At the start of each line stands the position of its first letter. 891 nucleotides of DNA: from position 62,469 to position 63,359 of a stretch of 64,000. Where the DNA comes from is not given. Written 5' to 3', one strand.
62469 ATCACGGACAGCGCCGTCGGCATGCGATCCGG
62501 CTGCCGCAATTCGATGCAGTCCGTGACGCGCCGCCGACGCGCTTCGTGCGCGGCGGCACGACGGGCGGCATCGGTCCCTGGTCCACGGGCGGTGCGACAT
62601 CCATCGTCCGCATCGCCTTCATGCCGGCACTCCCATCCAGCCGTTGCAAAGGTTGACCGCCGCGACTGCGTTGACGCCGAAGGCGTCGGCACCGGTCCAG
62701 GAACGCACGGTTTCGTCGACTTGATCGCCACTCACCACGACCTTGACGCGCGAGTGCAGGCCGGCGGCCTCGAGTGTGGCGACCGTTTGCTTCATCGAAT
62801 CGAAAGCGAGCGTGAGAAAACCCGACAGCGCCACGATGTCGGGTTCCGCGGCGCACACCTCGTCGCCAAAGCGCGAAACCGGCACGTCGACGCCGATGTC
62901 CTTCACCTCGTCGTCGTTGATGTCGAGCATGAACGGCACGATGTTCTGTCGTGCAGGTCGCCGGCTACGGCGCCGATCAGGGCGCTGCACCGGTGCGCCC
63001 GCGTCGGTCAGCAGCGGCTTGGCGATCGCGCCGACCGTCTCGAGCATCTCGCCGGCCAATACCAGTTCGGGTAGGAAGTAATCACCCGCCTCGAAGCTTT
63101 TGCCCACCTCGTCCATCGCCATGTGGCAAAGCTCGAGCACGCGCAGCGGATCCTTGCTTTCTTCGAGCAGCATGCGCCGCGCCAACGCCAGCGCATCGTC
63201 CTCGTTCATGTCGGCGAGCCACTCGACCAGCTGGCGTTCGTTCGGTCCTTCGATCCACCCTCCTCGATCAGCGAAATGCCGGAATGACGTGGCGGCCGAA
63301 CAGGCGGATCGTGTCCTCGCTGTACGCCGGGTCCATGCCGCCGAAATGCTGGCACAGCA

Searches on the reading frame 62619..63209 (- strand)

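Call 28: search_protein_families(library=pfam, proteins=[window:62619-63209:-], max_evalue=0.0001)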
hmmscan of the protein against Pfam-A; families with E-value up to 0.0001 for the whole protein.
window:62619-63209:- (196 aa): 2 families
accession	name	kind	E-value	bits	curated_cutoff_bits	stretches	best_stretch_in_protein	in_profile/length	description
PF02607.22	B12-binding_2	-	3.4e-10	40.4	23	1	1-59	12-69/74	B12 binding domain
PF02310.24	B12-binding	-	2.2e-08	34.4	32.1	1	94-175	23-106/121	B12 binding domain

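Call 30: search_protein_families(library=ncbifam, proteins=[window:62619-63209:-], max_evalue=0.00001)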
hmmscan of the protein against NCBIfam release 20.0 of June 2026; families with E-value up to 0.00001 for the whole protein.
window:62619-63209:- (196 aa): 8 families
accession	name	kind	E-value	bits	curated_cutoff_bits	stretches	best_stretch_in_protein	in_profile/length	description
NF041607.1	dimeth_corrin_MtbC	equivalog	1.5e-20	73.6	350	1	30-186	36-197/203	dimethylamine corrinoid protein MtbC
NF047996.1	corrin_MtgC_2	exception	2.6e-20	72.8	370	1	88-188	106-206/212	glycine betaine-specific corrinoid protein MtgC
TIGR02370.1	pyl_corrinoid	subfamily_domain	2.2e-18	66.3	215.3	1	88-183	101-196/197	methyltransferase cognate corrinoid protein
NF047995.1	corrinoid_MtgC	exception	2.2e-13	50.2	310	1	88-189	109-210/215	glycine betaine-specific corrinoid protein MtgC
NF040669.1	MtaC2_Meth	equivalog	1.7e-11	43.9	450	1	13-189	64-243/267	methanol--corrinoid protein MtaC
TIGR02082.1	metH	equivalog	6.3e-11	40.6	1010.85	1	16-164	671-824/1182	methionine synthase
NF007024.0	PRK09490.1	equivalog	1.9e-10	39.2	1497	1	17-152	687-832/1234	methionine synthase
NF040655.1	MtaC_Meth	equivalog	7.3e-06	25.2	420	0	88-166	136-212/253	methanol--corrinoid protein MtaC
